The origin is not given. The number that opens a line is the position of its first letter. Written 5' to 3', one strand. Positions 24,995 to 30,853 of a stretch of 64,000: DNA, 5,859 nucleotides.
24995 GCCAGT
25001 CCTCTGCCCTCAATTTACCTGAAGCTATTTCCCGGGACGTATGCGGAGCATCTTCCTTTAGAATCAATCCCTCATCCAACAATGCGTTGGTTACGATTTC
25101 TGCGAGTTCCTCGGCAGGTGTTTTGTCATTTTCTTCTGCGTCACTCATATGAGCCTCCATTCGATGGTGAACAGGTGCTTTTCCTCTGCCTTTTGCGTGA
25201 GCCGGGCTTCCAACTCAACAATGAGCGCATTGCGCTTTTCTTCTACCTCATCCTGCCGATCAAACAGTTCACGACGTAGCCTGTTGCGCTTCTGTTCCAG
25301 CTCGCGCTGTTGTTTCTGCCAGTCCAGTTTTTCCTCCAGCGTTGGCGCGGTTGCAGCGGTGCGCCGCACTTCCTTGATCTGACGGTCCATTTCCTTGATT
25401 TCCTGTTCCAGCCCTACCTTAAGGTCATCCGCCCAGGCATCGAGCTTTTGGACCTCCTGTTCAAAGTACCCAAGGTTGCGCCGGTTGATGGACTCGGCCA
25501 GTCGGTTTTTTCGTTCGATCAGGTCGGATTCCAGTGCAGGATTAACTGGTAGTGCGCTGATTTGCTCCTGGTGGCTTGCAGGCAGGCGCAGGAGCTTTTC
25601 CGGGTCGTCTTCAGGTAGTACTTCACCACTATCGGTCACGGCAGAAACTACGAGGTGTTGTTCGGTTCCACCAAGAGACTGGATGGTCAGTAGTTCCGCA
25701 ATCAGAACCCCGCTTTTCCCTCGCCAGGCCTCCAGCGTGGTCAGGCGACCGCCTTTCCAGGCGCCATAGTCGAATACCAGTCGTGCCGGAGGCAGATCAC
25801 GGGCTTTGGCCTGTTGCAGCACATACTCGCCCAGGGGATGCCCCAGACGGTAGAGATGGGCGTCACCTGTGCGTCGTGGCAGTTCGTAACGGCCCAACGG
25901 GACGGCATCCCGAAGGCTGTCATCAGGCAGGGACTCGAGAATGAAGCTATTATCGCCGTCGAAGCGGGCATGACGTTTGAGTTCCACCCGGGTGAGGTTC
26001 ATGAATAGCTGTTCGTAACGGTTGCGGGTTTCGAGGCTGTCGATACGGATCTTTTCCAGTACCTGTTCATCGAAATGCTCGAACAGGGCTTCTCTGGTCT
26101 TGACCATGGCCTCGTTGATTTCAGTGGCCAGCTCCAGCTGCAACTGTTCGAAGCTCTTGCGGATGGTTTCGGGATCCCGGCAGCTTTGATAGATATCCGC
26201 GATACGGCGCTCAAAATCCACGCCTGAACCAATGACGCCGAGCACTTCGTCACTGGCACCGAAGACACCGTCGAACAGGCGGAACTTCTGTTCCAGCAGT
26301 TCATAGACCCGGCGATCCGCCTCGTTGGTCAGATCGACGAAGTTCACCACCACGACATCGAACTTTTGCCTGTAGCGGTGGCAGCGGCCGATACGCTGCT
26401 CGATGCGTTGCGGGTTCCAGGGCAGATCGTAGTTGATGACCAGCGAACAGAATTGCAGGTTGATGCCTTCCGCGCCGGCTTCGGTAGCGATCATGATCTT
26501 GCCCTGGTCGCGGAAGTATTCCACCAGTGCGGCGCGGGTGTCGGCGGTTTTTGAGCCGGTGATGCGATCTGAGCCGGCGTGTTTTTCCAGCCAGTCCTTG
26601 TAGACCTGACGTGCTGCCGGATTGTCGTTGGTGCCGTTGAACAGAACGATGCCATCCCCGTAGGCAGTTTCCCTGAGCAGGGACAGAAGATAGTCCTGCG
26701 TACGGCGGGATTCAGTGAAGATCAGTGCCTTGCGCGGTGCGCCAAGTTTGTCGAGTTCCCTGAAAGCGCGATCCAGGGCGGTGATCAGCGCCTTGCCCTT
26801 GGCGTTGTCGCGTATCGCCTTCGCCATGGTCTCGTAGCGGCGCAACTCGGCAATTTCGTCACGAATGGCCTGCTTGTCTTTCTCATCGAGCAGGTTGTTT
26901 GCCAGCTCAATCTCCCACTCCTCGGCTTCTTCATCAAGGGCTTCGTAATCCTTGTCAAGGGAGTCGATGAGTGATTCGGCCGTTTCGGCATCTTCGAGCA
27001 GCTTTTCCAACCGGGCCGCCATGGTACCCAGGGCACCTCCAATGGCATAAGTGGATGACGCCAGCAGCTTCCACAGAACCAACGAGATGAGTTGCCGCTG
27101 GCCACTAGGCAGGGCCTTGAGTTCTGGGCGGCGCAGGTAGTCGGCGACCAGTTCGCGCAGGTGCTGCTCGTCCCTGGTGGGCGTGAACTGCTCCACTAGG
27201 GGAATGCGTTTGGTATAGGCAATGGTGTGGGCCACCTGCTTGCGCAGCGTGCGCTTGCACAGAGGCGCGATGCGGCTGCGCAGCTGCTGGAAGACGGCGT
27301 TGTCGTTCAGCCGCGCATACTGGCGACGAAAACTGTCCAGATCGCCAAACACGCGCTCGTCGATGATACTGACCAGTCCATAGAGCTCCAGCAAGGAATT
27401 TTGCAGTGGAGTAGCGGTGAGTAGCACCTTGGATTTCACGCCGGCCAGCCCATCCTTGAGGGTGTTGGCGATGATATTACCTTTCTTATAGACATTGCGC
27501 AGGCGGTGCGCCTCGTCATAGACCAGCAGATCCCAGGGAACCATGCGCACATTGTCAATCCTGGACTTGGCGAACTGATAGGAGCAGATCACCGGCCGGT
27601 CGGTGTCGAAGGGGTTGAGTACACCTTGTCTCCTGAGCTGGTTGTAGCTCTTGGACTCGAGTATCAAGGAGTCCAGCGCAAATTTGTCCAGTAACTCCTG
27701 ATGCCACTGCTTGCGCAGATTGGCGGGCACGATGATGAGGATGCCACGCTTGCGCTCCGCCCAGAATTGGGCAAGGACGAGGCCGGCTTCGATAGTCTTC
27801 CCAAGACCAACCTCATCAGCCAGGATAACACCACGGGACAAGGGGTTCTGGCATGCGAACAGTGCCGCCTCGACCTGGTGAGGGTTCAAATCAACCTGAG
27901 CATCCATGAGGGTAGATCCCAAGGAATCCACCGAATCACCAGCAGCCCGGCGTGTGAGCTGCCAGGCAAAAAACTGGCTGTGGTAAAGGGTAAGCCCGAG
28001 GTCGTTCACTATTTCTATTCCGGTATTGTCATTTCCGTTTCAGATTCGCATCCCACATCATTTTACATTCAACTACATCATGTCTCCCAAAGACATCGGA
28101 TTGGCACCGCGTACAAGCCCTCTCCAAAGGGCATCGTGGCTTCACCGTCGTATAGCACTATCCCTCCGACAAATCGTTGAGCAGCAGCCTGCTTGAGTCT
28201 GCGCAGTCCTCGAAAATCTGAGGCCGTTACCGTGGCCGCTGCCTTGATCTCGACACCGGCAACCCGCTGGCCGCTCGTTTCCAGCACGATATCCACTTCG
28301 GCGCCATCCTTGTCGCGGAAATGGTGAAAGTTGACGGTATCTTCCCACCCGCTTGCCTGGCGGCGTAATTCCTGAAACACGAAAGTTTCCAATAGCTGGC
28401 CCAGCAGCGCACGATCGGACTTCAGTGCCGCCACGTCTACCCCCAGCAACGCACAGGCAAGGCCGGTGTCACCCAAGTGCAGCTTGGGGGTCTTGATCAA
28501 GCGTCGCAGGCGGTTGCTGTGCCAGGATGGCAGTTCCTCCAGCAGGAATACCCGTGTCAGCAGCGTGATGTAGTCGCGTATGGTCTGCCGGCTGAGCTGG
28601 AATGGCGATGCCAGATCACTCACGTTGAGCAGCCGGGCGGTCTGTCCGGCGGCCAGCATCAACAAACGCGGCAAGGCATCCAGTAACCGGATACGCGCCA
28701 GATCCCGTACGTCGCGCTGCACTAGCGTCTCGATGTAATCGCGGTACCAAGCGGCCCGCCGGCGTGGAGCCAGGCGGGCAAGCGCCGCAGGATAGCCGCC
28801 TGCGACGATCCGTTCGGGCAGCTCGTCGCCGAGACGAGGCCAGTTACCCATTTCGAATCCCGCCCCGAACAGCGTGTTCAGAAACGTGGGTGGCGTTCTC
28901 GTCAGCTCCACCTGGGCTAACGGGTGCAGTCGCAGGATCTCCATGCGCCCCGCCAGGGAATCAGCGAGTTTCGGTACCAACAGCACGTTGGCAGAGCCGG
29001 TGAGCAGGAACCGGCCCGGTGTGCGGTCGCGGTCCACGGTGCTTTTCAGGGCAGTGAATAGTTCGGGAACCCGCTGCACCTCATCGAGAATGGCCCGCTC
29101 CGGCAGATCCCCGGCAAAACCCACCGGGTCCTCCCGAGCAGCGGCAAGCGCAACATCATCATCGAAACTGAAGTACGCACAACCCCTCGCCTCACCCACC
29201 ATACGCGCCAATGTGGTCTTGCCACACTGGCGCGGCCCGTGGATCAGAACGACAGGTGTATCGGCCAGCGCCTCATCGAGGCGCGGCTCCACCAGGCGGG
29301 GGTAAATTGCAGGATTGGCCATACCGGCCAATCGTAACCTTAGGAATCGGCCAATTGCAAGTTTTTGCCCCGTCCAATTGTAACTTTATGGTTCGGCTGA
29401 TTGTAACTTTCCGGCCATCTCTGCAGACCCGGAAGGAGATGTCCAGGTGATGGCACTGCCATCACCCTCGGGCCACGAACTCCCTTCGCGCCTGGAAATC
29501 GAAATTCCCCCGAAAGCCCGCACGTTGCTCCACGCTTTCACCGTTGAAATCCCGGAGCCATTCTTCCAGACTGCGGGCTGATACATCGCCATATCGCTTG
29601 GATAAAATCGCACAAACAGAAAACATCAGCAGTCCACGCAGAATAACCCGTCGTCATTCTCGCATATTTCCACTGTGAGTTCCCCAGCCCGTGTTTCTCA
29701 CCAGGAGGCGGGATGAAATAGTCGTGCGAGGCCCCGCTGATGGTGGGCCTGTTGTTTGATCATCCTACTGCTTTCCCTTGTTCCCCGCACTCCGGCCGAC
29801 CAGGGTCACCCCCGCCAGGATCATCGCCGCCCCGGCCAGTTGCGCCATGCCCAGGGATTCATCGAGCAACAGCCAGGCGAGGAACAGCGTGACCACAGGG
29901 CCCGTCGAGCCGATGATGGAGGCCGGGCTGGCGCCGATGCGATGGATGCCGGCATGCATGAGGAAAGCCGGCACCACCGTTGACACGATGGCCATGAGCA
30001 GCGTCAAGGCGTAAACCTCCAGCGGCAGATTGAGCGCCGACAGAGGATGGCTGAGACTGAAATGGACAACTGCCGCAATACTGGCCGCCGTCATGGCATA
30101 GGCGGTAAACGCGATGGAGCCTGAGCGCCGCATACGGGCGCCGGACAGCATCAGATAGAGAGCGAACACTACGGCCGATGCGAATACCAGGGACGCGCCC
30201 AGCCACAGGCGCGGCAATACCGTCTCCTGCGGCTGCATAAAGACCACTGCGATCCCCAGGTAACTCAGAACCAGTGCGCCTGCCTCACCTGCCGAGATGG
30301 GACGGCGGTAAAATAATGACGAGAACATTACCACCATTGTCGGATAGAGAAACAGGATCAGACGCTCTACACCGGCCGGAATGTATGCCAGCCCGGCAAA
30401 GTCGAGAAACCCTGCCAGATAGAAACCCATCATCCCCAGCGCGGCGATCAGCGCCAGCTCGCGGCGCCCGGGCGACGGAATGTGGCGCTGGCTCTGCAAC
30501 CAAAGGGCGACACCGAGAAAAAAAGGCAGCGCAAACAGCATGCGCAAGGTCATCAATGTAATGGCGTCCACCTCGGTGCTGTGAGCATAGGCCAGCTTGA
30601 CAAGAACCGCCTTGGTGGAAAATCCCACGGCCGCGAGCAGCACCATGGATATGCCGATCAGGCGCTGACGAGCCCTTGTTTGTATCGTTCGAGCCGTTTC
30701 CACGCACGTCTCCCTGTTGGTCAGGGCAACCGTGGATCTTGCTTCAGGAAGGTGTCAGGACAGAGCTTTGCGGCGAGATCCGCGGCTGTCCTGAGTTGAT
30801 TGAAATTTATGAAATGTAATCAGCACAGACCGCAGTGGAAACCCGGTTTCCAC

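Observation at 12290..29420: About 16-17 kb mosaic defence island with at least four stacked systems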

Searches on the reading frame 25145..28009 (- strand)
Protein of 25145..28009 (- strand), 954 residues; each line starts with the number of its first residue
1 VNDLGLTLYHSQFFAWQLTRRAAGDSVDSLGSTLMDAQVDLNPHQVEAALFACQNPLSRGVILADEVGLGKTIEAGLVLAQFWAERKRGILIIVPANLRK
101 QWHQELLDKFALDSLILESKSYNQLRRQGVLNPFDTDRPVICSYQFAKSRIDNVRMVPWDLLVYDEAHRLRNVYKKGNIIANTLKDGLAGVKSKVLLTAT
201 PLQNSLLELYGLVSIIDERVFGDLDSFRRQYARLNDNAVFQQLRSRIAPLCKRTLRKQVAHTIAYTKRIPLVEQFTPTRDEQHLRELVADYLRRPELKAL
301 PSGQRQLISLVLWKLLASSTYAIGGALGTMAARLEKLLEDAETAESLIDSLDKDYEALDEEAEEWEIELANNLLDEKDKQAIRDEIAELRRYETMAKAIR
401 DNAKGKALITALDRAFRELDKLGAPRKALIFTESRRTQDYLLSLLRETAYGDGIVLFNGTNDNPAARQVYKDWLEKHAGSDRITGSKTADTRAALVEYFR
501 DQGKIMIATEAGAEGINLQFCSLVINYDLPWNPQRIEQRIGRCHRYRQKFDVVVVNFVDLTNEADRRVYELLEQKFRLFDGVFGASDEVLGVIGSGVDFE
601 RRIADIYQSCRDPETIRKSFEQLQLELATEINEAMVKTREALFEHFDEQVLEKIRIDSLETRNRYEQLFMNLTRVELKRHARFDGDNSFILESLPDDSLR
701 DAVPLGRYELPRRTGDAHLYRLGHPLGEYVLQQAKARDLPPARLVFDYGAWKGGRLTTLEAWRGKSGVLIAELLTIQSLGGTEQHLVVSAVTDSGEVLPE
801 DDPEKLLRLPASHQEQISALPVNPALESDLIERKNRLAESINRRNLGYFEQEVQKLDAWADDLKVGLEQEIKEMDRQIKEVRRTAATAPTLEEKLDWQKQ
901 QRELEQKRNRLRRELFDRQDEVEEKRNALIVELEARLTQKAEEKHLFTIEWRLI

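Call 4: search_protein_families(library=pfam, proteins=[window:25145-28009:-], max_evalue=0.01)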
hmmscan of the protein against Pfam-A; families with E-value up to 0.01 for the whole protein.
window:25145-28009:- (954 aa): 5 families
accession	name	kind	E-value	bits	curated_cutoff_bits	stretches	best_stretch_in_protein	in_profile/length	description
PF00176.29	SNF2-rel_dom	-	1.2e-31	110.4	24.9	1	50-265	9-231/290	SNF2-related domain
PF00271.37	Helicase_C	-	1.4e-21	77.2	23.5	1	439-546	4-109/110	Helicase conserved C-terminal domain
PF04851.21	ResIII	-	5.7e-07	30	22.5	1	40-201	3-162/164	Type III restriction enzyme, res subunit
PF00270.35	DEAD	-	1.7e-06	28.4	26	1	58-202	14-161/167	DEAD/DEAH box helicase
PF13872.12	AAA_34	-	9.7e-05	21.8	27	1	41-183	36-195/306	P-loop containing NTP hydrolase pore-1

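Call 5: search_protein_families(library=padloc, proteins=[window:25145-28009:-], max_evalue=0.001)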
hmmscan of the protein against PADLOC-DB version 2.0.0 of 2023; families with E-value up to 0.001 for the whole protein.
window:25145-28009:- (954 aa): 46 families (the best 25 are shown)
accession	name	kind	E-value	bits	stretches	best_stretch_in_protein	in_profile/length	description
PDLC02619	DrmD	-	1.3e-198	660.1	2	32-654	24-641/872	DrmD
PDLC02500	BrxHI|BrxHII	-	5.1e-66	221.9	2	467-655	493-681/933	BrxHI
PDLC02621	DrmD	-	4.4e-58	195.3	1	39-564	120-642/1040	DrmD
PDLC02620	DrmD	-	2.1e-51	173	2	480-635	511-662/1060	DrmD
PDLC02504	BrxHI|BrxHII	-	2.3e-46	156.2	1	36-624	105-657/971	BrxHII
PDLC00659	HmaA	-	2.8e-46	155.9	1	37-652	101-716/1176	SNF2 helicase / DEAD-box helicase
PDLC02843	DpdE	-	3.1e-46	155.8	2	18-247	140-346/1091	DpdE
PDLC02623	DrmD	-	4.6e-44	148.5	2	490-593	565-670/1040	DrmD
PDLC02840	DpdE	-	6.9e-41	138.5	2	34-231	153-334/1091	DpdE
PDLC02634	DrmD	-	4.6e-36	122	1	26-558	77-595/900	DrmD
PDLC02632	DrmD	-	2e-35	120.4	2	61-150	143-235/662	DrmD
PDLC02572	DrmA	-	2.5e-35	119.7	1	60-565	137-641/1043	DrmA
PDLC02846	DpdE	-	5.4e-33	111.9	2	10-203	136-324/1034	DpdE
PDLC02844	DpdE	-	9.9e-33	111.1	2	33-223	146-327/1074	DpdE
PDLC00633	ZorD1|ZorD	-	1.4e-30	104.1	2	39-261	442-664/908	"SWI2/SNF2 helicase, Mrr-like nuclease"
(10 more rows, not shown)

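Call 6: search_protein_families(library=ncbifam, proteins=[window:25145-28009:-], max_evalue=0.001)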
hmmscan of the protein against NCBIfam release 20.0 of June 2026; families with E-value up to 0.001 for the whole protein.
window:25145-28009:- (954 aa): 19 families
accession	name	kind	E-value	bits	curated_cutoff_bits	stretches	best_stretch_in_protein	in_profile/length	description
NF038318.1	DISARM_DrmD_b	equivalog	1.8e-199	664.9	950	1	32-668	21-655/868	DISARM system SNF2-like helicase DrmD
NF038317.1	DISARM_DrmD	equivalog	2.2e-71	241.5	610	1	39-649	106-711/1021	DISARM system SNF2-like helicase DrmD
NF041062.1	DpdE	equivalog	3.9e-58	197.3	500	2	12-253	129-353/1048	protein DpdE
NF003426.0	PRK04914.1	equivalog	3.5e-49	167.9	576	2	27-238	140-353/959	RNA polymerase-associated protein RapA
NF042964.1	phospholipD_antiphage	equivalog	5.1e-42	144.2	1100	2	342-590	615-833/895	phospholipase D-like domain-containing anti-phage protein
NF058637.1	helic_SCO1167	equivalog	1.4e-26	92.9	1200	2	59-252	489-673/932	SCO1167/SCO6262 family helicase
NF053675.1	pilus_reg_Snf2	equivalog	3.2e-24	85.1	1100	2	60-244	605-775/1029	pilus expression-regulating Snf2 family helicase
NF041790.1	anti-phage_ZorD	equivalog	1.1e-16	60.1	1500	2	37-262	578-830/1035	type I Zorya anti-phage system protein ZorD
NF053711.1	RNA_heli_RhlE1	exception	1.4e-08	34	750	1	426-553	220-345/434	RNA helicase RhlE1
NF002340.1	PRK01297.1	equivalog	5.1e-07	28.8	564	1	441-546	240-343/372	ATP-dependent RNA helicase RhlB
NF008744.0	PRK11776.1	equivalog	5.5e-07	28.5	524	1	439-549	231-339/460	ATP-dependent RNA helicase DbpA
NF007882.0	PRK10590.1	equivalog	1.8e-06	27.2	743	1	431-558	226-351/456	ATP-dependent RNA helicase RhlE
NF053631.1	RNA_helic_CshA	equivalog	1.9e-06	27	646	1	480-549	264-334/434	degradosome RNA helicase CshA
NF003419.0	PRK04837.1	equivalog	1.4e-05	24.1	588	1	429-547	234-351/424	ATP-dependent RNA helicase RhlB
NF008394.0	PRK11192.1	equivalog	1.9e-05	23.7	507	1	480-549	274-344/441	ATP-dependent RNA helicase SrmB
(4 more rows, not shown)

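Call 81: list_cluster_members(proteins=[window:11717-12367:-, window:25145-28009:-, window:16362-19067:-, window:19064-20857:-, window:24951-25148:-, window:14215-14970:+])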
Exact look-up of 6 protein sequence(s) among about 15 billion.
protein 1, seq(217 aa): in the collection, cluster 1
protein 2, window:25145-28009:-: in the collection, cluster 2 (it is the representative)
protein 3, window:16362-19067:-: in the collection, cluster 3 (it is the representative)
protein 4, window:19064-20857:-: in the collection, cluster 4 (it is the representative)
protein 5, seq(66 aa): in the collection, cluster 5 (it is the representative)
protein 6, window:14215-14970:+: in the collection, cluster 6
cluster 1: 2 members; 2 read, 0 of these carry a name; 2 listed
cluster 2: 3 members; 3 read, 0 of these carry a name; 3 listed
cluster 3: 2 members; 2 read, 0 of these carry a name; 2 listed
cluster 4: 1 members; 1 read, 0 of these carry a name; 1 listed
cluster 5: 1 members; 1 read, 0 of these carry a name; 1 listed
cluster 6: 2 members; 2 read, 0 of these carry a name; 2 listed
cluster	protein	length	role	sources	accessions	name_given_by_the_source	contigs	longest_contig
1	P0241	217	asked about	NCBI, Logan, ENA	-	-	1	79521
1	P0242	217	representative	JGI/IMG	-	-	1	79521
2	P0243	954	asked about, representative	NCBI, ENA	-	-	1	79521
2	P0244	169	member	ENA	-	-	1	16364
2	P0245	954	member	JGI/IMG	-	-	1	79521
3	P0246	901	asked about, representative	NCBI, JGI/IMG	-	-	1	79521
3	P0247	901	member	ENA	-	-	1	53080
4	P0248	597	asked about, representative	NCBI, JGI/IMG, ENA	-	-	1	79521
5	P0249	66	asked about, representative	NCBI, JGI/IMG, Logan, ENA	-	-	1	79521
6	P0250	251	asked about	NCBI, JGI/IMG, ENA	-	-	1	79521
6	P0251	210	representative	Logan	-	-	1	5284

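Call 95: search_protein_families(library=phrogs, proteins=[window:25145-28009:-], max_evalue=0.001)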
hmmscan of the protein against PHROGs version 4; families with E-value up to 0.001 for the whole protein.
window:25145-28009:- (954 aa): 8 families
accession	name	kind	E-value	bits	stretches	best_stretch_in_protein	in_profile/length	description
phrog_62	-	DNA, RNA and nucleotide metabolism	1.4e-63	216.1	1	34-927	690-1460/1881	DNA helicase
phrog_23807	-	unknown function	9.8e-50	170.2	1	37-565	126-652/1053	-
phrog_26785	-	unknown function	4.1e-33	115.4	2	306-591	578-876/1087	-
phrog_16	-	DNA, RNA and nucleotide metabolism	3.7e-19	69.4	2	422-575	489-616/986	DNA helicase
phrog_29996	-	unknown function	1.2e-16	60.9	2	41-235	724-909/1189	-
phrog_11801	-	other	3.4e-10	38.7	0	488-577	1396-1487/2269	DNA methyltransferase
phrog_1685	-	unknown function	2.5e-09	35.9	1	502-614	1467-1576/2278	-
phrog_21391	-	DNA, RNA and nucleotide metabolism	0.00063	17.9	0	494-545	1400-1453/2021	DNA helicase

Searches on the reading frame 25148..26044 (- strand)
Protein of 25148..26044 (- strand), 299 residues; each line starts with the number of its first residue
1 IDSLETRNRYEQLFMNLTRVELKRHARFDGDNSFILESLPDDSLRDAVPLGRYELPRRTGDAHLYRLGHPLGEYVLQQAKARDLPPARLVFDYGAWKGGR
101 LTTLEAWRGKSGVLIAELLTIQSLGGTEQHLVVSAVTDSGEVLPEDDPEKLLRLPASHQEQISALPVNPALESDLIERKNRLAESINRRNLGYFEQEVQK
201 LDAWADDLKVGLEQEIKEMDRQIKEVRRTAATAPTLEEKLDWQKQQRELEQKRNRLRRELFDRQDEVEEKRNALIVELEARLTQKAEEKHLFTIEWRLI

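Call 59: search_protein_families(library=pfam, proteins=[window:25148-26044:-], max_evalue=1)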
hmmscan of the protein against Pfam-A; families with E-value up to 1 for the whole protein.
seq(299 aa): 2 families
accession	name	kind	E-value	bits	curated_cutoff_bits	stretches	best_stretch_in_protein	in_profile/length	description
PF03255.19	ACCA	-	0.43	10.1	23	1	212-268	4-55/310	Acetyl co-enzyme A carboxylase carboxyltransferase-like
PF04799.18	Fzo_mitofusin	-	0.91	9.4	27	1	196-245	101-150/161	fzo-like conserved region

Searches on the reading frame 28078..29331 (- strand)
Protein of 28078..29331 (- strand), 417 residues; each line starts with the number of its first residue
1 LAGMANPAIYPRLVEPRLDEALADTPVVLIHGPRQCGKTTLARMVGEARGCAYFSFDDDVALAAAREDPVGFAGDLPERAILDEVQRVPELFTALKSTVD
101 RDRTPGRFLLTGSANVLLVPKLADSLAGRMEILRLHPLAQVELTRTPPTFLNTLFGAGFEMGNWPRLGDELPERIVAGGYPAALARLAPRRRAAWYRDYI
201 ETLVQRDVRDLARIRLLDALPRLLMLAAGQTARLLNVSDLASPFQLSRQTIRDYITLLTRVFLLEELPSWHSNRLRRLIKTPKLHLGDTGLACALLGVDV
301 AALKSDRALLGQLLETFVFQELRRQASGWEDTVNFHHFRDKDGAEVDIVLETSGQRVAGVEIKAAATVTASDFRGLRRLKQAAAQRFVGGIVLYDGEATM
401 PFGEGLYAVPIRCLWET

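Call 4: search_protein_families(library=pfam, proteins=[window:28078-29331:-], max_evalue=0.01)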
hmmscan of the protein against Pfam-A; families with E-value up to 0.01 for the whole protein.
window:28078-29331:- (417 aa): 5 families
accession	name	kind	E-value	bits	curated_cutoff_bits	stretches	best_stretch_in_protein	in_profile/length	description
PF13635.12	DUF4143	-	1e-46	159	28.1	1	205-364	1-159/160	Domain of unknown function (DUF4143)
PF13173.12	AAA_14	-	4e-26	92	27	1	25-143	2-128/129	AAA domain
PF13401.12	AAA_22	-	0.00078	20.2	27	0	27-48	7-28/130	AAA domain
PF13191.12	AAA_16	-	0.0074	17.2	32.6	0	21-62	19-63/167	AAA ATPase domain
PF00004.35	AAA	-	0.0093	16.8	21.2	0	28-57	1-30/131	ATPase family associated with various cellular activities (AAA)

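Call 83: search_protein_families(library=padloc, proteins=[window:28078-29322:-], max_evalue=0.1)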
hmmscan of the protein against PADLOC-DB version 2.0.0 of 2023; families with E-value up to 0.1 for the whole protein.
window:28078-29322:- (414 aa): 8 families
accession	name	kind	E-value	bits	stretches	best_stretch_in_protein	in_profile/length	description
PDLC04790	PDC-S01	-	6.6e-168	556.8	1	5-413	10-419/422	-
PDLC04789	PDC-S01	-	1.7e-47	160.3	1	8-364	3-343/375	-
PDLC04791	PDC-S01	-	4.3e-32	109.3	2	169-385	159-375/395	-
PDLC04787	PDC-S01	-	4.4e-28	96.3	1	11-379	16-375/412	-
PDLC04786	PDC-S01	-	5.8e-16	56.3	2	277-375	304-400/439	-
PDLC04788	PDC-S01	-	3.6e-15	53.8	1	79-366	90-387/448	-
PDLC04792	PDC-S01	-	1.5e-12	44.9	3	280-367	306-390/452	-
PDLC04140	mad8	-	0.015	12.8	1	17-42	22-47/314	mads_8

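Call 95: search_protein_families(library=phrogs, proteins=[window:28078-29322:-], max_evalue=0.001)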
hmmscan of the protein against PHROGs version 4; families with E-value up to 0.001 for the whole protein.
window:28078-29322:- (414 aa): 0 families

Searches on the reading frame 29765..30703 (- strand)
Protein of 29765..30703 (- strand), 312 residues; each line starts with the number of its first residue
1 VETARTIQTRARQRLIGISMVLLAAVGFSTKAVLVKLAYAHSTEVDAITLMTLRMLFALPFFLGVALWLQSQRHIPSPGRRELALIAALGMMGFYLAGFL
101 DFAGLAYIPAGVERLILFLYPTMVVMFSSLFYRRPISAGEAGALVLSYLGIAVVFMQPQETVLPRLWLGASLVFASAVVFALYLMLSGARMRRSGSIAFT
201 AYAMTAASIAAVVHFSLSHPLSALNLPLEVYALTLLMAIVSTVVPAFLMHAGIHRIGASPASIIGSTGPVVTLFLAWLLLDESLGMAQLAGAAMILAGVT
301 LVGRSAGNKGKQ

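Call 4: search_protein_families(library=pfam, proteins=[window:29765-30703:-], max_evalue=0.01)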
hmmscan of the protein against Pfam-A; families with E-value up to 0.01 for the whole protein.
window:29765-30703:- (312 aa): 1 family
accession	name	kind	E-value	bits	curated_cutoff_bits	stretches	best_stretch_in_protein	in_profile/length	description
PF00892.27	EamA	-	5.4e-33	114.6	28.2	2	168-302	2-133/135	EamA-like transporter family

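Call 13: find_encoding_contigs(protein=window:29765-30703:-, flank=10000, max_places=10)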
Protein window:29765-30703:- (312 aa): 2 contigs read that carry it; 2 places shown.
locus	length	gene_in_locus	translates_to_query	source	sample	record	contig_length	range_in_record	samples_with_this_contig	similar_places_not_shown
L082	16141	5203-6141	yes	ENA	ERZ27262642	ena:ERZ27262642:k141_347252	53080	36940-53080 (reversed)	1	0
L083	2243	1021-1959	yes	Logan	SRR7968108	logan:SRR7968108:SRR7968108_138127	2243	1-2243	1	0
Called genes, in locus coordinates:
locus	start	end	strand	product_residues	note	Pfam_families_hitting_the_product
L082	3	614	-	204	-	?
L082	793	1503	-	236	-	PF01323:DSBA (faint)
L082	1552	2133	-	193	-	PF00081:Sod_Fe_N, PF02777:Sod_Fe_C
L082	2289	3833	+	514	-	PF02538:Hydantoinase_B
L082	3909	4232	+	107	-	PF00462:Glutaredoxin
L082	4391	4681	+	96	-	PF22679:T1R_D3-like (weak)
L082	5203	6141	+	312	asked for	PF00892:EamA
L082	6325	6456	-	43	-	-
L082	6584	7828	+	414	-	PF13173:AAA_14, PF13635:DUF4143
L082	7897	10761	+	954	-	PF00176:SNF2-rel_dom, PF00270:DEAD (weak), PF04851:ResIII (weak), PF00271:Helicase_C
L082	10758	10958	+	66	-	-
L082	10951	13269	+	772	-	PF02463:SMC_N, PF13166:AAA_13 (faint), PF13476:AAA_23 (weak), PF13304:AAA_21 (faint)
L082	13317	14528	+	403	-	PF10592:AIPR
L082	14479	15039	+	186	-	-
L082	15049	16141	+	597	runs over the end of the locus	PF01555:N6_N4_Mtase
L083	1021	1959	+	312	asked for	PF00892:EamA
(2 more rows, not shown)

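Call 83: search_protein_families(library=padloc, proteins=[window:29765-30703:-], max_evalue=0.1)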
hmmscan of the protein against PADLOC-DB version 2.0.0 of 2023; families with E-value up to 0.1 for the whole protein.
window:29765-30703:- (312 aa): 0 families
